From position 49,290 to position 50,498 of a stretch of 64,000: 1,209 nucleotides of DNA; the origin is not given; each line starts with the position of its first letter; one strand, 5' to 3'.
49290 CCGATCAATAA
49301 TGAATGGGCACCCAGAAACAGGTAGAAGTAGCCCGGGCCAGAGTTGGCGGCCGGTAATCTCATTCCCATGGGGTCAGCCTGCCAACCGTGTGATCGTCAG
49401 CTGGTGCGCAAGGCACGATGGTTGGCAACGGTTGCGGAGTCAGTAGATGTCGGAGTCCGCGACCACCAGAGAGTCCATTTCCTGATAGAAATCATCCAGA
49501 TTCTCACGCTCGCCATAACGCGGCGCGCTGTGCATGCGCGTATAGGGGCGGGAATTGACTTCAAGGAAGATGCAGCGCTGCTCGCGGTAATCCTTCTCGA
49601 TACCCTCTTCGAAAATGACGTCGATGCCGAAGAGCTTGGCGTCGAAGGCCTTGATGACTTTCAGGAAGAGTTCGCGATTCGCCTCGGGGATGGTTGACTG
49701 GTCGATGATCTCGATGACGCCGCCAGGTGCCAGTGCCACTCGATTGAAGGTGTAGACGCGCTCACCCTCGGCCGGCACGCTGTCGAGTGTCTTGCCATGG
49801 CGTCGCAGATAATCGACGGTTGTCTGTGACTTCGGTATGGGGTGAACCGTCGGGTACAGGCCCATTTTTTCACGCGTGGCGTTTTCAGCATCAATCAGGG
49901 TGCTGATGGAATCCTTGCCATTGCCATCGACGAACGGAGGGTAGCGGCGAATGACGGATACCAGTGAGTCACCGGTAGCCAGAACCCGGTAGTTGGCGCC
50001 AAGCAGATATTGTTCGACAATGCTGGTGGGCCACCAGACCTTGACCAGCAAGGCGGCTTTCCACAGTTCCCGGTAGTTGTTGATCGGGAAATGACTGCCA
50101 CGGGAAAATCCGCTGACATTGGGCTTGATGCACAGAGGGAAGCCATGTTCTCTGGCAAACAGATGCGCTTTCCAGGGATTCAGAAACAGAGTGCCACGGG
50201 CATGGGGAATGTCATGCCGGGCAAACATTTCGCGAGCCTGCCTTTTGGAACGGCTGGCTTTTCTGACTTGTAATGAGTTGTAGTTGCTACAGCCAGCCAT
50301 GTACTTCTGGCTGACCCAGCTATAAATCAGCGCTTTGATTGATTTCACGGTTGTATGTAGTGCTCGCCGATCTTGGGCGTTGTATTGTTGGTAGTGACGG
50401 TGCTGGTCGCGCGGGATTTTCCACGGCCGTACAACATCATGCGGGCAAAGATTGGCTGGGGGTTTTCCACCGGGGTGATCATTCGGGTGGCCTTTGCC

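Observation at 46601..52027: Co-directional block of a retropepsin-like protease, two ATP-grasp ligases, an MFS-like transporter and AMP nucleosidase: candidate system for making and exporting a peptide or amino-acid conjugate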

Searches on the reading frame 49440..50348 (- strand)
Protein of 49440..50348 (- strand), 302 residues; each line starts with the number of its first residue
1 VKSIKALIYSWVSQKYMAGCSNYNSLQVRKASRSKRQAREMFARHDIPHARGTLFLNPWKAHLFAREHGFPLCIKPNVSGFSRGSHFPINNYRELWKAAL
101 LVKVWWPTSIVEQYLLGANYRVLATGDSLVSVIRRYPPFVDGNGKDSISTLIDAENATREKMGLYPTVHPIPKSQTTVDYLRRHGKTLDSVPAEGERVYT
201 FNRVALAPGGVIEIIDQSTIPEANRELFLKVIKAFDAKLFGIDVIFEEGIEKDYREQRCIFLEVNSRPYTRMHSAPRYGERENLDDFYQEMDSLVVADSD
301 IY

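Call 3: search_protein_families(library=pfam, proteins=[window:49440-50348:-], max_evalue=0.01)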
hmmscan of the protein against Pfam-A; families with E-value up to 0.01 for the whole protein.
window:49440-50348:- (302 aa): 1 family
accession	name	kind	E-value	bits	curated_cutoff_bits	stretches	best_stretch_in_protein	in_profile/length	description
PF08443.16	RimK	-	0.0037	17.3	21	0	206-273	116-172/188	RimK-like ATP-grasp domain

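Call 4: search_protein_families(library=ncbifam, proteins=[window:49440-50348:-], max_evalue=0.01)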
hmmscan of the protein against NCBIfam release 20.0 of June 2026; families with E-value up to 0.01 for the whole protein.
window:49440-50348:- (302 aa): 9 families
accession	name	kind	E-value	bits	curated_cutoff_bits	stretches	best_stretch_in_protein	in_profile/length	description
TIGR02068.2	cya_phycin_syn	equivalog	9.4e-38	129.8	850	1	17-284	196-462/862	cyanophycin synthetase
NF010623.0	PRK14016.1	subfamily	1.1e-34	119.7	877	1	28-283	208-462/871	cyanophycin synthetase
NF002688.0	PRK02471.1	equivalog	1.3e-19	70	425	1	38-285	493-744/756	bifunctional glutamate--cysteine ligase GshA/glutathione synthetase GshB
TIGR03103.1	trio_acet_GNAT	equivalog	4.6e-15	55.1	569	1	60-273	323-527/547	N-acetylglutaminylglutamine synthetase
TIGR01435.1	glu_cys_lig_rel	equivalog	3.8e-10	38.6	656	1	74-282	509-709/719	bifunctional glutamate--cysteine ligase/glutathione synthetase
TIGR00768.1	rimK_fam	subfamily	2e-05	24.1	143.4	0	17-78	70-131/276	RimK family alpha-L-glutamate ligase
TIGR02144.1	LysX_arch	equivalog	3.6e-05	23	275.6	1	18-79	71-132/281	lysine biosynthesis protein LysX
NF002378.0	PRK01372.1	subfamily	6.6e-05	21.8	243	1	35-134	101-198/305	D-alanine--D-alanine ligase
NF009402.0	PRK12767.1-1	equivalog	0.0055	15.6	218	1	24-96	105-174/329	carbamoyl phosphate synthase-like protein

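Call 5: find_homologous_proteins(query=window:49440-50348:-, max_evalue=0.00001)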
Query window:49440-50348:- (302 aa): 1083 proteins with E <= 0.00001 among 1886 candidates; the best 120 are listed.
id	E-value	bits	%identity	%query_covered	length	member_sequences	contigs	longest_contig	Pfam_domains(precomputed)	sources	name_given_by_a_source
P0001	5.9e-201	684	98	100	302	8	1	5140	-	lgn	-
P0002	1.0e-191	653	92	100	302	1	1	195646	-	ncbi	-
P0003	3.3e-183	626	88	100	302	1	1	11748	-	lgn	-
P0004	2.2e-181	620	86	100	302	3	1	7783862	-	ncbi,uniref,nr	ncbi:cyanophycin synthetase [Granulosicoccus antarcticus]|uniref:Cyanophycin synthetase n=1 Tax=Gran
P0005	9.3e-180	614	85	100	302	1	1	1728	-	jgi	jgi:D-alanine-D-alanine ligase-like ATP-grasp enzyme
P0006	1.4e-179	614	87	100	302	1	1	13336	-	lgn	-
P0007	1.1e-177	607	84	100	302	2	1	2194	-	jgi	jgi:D-alanine-D-alanine ligase-like ATP-grasp enzyme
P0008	3.4e-177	606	84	100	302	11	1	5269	-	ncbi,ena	-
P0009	5.9e-176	602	84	100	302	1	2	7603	-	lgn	-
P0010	3.1e-175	599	83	100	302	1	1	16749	-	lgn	-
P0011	2.1e-174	597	82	100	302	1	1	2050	-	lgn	-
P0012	4.1e-174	596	85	100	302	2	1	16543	-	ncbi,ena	-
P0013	1.1e-173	594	84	100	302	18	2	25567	PF08443.17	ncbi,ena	-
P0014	3.7e-173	593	82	100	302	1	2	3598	-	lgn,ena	-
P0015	3.6e-172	589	83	100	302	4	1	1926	-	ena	-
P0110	3.1e-142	491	68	100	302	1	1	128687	-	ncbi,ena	-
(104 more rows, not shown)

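Call 7: find_encoding_contigs(protein=P0004, flank=10000, max_places=2)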
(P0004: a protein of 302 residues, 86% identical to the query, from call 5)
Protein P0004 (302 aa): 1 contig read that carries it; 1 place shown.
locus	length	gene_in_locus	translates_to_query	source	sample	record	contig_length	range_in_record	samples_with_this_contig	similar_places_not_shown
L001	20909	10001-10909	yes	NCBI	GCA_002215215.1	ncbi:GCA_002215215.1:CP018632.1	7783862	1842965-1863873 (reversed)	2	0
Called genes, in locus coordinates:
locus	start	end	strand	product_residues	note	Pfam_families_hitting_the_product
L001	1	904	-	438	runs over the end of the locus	PF14691:Fer4_20, PF00070:Pyr_redox (faint), PF01266:DAO (weak), PF07992:Pyr_redox_2, PF13450:NAD_binding_8, PF13738:Pyr_redox_3 (faint)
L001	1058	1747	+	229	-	PF12917:YfbR-like, PF13023:HD_3, PF01966:HD (weak)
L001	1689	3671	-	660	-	PF06213:CobT, PF11775:CobT_C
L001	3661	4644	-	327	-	PF12556:CobS_N, PF07728:AAA_5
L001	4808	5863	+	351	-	PF13407:Peripla_BP_4 (faint), PF00532:Peripla_BP_1, PF13377:Peripla_BP_3, PF00196:GerE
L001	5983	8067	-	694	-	PF00009:GTP_EFTU, PF03144:GTP_EFTU_D2, PF22042:EF-G_D2, PF14492:EFG_III, PF03764:EFG_IV, PF00679:EFG_C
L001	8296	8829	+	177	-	PF13650:Asp_protease_2, PF13975:gag-asp_proteas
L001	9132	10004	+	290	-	PF07478:Dala_Dala_lig_C (weak)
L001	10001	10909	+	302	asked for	-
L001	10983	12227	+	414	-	-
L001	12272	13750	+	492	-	PF10423:AMNp_N, PF01048:PNP_UDP_1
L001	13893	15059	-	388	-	PF18027:Pepdidase_M14_N, PF00246:Peptidase_M14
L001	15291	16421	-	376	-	PF02469:Fasciclin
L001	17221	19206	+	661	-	PF08351:TmcA_N, PF13604:AAA_30 (faint), PF05127:NAT10_TcmA_helicase, PF13718:GNAT_acetyltr_2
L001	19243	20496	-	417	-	PF02353:CMAS, PF13489:Methyltransf_23, PF13847:Methyltransf_31 (weak), PF08241:Methyltransf_11, PF08242:Methyltransf_12 (weak), PF13649:Methyltransf_25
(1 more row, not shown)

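Call 8: find_encoding_contigs(protein=P0110, flank=10000, max_places=2)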
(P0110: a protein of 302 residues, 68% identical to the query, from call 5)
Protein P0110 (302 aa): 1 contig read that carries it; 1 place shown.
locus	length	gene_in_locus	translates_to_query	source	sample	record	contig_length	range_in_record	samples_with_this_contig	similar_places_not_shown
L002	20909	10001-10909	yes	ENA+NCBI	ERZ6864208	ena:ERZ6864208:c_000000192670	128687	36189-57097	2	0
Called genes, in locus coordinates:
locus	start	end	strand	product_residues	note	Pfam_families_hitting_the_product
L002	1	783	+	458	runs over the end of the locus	PF06097:DUF945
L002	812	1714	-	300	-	PF00294:PfkB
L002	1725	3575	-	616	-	PF06213:CobT, PF11775:CobT_C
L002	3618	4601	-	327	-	PF12556:CobS_N, PF07728:AAA_5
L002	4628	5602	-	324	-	PF08240:ADH_N, PF00107:ADH_zinc_N, PF13602:ADH_zinc_N_2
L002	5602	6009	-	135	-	PF02627:CMD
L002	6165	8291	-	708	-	PF00009:GTP_EFTU, PF22042:EF-G_D2, PF03144:GTP_EFTU_D2, PF14492:EFG_III, PF03764:EFG_IV, PF00679:EFG_C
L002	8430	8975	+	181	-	PF13650:Asp_protease_2, PF13975:gag-asp_proteas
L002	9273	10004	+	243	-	-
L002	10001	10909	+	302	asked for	-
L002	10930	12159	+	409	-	PF07690:MFS_1 (weak)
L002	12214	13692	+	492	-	PF10423:AMNp_N, PF01048:PNP_UDP_1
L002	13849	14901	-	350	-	-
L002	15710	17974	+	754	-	PF08351:TmcA_N (weak), PF05127:NAT10_TcmA_helicase, PF13718:GNAT_acetyltr_2 (weak), PF13508:Acetyltransf_7 (faint)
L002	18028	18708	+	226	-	PF19630:DUF6134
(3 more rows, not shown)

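Call 14: search_solved_structures(query=window:49440-50348:-, max_evalue=0.01, show_alignments=1)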
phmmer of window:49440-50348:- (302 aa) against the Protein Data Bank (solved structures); distinct sequences matched with E-value up to 0.01: 10.
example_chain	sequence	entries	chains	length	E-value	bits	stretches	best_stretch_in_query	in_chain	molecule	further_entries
7wac_A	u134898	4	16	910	4.5e-25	91.5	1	15-285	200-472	Cyanophycin synthase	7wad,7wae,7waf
7lg5_A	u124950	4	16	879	1.2e-22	83.5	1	9-283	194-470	Cyanophycin synthase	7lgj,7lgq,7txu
7txv_A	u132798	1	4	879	1.2e-22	83.5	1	9-283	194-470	Cyanophycin synthase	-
7ta5_A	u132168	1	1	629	1.5e-19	73.4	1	43-296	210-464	Glutathione synthase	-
7lgn_A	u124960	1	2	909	6.9e-18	67.9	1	37-284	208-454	Cyanophycin synthase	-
7lgm_A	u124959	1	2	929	4.4e-17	65.2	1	63-283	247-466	Cyanophycin synthase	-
8fxh_A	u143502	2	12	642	5.7e-13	51.7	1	43-282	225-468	RimK domain-containing protein ATP-grasp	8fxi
3ln6_A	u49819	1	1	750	1.9e-10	43.4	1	45-279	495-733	Glutathione biosynthesis bifunctional protein gshAB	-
3ln7_A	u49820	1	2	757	2.2e-10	43.3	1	91-284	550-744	Glutathione biosynthesis bifunctional protein gshAB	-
2ip4_A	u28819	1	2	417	0.004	19.4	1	33-128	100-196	Phosphoribosylamine--glycine ligase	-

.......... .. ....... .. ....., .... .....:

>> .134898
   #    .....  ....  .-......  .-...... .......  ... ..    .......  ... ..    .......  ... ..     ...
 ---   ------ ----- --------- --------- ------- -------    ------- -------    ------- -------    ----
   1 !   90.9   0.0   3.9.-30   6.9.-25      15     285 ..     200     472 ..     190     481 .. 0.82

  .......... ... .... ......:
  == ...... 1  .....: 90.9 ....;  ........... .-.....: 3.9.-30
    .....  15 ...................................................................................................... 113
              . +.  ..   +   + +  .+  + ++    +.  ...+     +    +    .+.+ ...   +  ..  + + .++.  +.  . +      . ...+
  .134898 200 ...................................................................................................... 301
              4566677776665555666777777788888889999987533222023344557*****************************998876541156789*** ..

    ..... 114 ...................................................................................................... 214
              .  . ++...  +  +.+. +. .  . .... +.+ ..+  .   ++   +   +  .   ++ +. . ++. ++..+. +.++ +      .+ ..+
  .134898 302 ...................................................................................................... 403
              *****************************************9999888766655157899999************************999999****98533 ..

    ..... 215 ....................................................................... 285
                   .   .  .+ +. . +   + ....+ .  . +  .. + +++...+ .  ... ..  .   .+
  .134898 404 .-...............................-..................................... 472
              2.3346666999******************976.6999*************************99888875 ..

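Call 18: search_protein_families(library=padloc, proteins=[window:49440-50348:-], max_evalue=0.01)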
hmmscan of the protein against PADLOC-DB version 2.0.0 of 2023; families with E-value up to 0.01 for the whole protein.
window:49440-50348:- (302 aa): 0 families

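Call 19: search_protein_representatives(protein=window:49440-50348:-)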
Query: 302 residues. Proteins with E-value up to 0.001 (for the whole library): 5836; up to 1e-10: 1955; up to 1e-30: 31. The best 150 are listed.
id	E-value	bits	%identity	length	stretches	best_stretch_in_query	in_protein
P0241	8.8e-118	409.0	57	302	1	1-302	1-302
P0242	2.4e-109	381.3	77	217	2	41-208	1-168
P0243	3.1e-104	364.6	51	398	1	2-300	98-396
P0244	1.7e-89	316.2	48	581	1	3-296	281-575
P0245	7.2e-86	304.3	45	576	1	2-297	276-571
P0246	3.5e-76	272.5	61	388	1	1-189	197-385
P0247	1.5e-70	253.9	43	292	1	18-292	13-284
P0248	1.9e-67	243.8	46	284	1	9-291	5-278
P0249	3.3e-60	220.0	54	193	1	111-302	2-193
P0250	1.5e-55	204.7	49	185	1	5-176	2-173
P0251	4.1e-55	203.3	64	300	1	17-156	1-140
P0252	2.7e-54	200.6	79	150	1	42-147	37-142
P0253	2.8e-48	180.9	51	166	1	65-220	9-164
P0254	5.8e-43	163.4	53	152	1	110-261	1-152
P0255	6.1e-43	163.3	56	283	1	93-230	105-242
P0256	5.7e-40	153.6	31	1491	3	28-281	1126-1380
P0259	4.2e-38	147.4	35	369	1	29-284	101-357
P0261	7.0e-37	143.4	34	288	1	19-290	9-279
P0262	3.2e-35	138.0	32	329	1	24-284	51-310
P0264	8.7e-34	133.3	34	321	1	35-282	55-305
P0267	9.0e-33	129.9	34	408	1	38-284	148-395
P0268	9.7e-33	129.8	29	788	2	24-283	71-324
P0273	3.2e-30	121.6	33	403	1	35-283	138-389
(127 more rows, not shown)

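Call 22: find_related_loci(query=A1, collection=genome_contigs, flank=8000)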
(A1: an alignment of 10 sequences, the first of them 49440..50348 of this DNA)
Query A1 (302 aa) in genome_contigs; peptide patterns used: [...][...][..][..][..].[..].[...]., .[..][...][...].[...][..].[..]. (x = any residue, [..] = any of these).
226 stretches matched a pattern; 195 encode a relative of the query (tblastn E <= 1e-3); the best 80 are kept; 80 distinct loci.
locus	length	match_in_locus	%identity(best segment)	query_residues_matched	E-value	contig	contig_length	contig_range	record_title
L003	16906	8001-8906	98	1-302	0e+0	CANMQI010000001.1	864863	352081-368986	uncultured Granulosicoccus sp. isolate 3-2093-J.fasta genome assembly, contig: NODE_1, whole genome shotgun sequence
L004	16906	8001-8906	93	1-302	0e+0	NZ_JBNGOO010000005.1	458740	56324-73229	Granulosicoccus sp. 3-233 NODE_5_length_458740_cov_123.575126, whole genome shotgun sequence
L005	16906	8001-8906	92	1-302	0e+0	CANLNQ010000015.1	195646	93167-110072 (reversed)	uncultured Granulosicoccus sp. isolate 3-149-J.fasta genome assembly, contig: NODE_15, whole genome shotgun sequence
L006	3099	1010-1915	82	1-302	0e+0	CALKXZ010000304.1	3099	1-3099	MAG: uncultured Granulosicoccus sp. isolate H4_Bin_Bin_111_1 genome assembly, contig: c_000000694415, whole genome shotg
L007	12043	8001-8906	84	1-302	1e-179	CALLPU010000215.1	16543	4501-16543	MAG: uncultured Granulosicoccus sp. isolate L2_Bin_Bin_84_1 genome assembly, contig: c_000000823749, whole genome shotgu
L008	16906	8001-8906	84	1-302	2e-179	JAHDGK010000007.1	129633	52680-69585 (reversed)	MAG: Granulosicoccus sp. isolate MAG-44 RZ_361, whole genome shotgun sequence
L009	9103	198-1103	83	1-302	2e-178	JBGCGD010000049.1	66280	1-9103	MAG: Granulosicoccus sp. isolate SGMAG-07 contig49, whole genome shotgun sequence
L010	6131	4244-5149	81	1-302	1e-179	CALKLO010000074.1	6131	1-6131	MAG: uncultured Granulosicoccus sp. isolate B2_Bin_Bin_99_1 genome assembly, contig: c_000000216265, whole genome shotgu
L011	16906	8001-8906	80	1-302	4e-174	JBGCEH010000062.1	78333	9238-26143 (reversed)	MAG: Granulosicoccus sp. isolate SGMAG-52 contig62, whole genome shotgun sequence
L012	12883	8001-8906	81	1-302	2e-171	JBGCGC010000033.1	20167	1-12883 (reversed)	MAG: Granulosicoccus sp. isolate SGMAG-09 contig33, whole genome shotgun sequence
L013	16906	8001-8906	79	1-302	3e-171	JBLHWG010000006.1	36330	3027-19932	MAG: Halioglobus sp. isolate 3300046534_21 Ga0491194_0001527, whole genome shotgun sequence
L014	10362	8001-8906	79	1-302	7e-171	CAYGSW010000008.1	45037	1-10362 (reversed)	MAG TPA_asm: uncultured Granulosicoccaceae bacterium isolate ERP117304_co3_182 genome assembly, contig: NODE_1225_length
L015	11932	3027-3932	78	1-302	1e-170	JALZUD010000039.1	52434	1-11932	MAG: Granulosicoccus sp. isolate g1_MAG_00002 g1_MAG_00002_000000000039, whole genome shotgun sequence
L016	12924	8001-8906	78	1-302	1e-169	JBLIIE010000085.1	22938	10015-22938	MAG: Granulosicoccus sp. isolate 3300054696_161 Ga0535666_0002886, whole genome shotgun sequence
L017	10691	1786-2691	77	1-302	2e-169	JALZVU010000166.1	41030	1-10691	MAG: Granulosicoccus sp. isolate g3_MAG_00002 g3_MAG_00002_000000000166, whole genome shotgun sequence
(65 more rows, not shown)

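Call 35: find_related_loci(query=A2, collection=metagenome_contigs, flank=8000)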
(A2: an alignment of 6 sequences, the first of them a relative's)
Query A2 (581 aa) in metagenome_contigs; peptide patterns used: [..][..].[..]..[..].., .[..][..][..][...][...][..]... (x = any residue, [..] = any of these).
421 stretches matched a pattern; 98 encode a relative of the query (tblastn E <= 1e-3); the best 80 are kept; 80 distinct loci.
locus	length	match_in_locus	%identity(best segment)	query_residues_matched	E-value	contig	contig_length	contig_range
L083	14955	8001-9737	44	1-575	2e-157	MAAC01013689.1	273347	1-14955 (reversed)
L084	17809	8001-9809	39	2-581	3e-138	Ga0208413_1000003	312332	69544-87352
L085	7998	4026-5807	39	2-575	8e-135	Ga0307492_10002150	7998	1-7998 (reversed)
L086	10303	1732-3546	37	2-581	3e-131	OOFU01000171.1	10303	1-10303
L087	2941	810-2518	52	10-581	2e-126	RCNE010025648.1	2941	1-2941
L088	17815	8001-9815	37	2-581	5e-130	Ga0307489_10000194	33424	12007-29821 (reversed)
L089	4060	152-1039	55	279-575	3e-105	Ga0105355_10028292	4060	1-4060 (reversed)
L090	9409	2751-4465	54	1-581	3e-103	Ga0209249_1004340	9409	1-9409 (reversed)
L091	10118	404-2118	54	1-581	3e-103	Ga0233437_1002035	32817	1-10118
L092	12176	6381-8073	54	10-576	3e-103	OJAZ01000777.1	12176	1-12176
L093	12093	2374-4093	54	1-576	7e-103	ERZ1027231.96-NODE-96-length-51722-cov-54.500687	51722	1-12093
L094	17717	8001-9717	53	2-576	1e-101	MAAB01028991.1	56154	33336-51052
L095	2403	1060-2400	39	8-442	4e-106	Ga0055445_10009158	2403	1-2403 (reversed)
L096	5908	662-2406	53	2-581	4e-126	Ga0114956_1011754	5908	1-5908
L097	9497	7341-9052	53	10-575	2e-127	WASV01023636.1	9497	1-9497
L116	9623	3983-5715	51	4-578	8e-123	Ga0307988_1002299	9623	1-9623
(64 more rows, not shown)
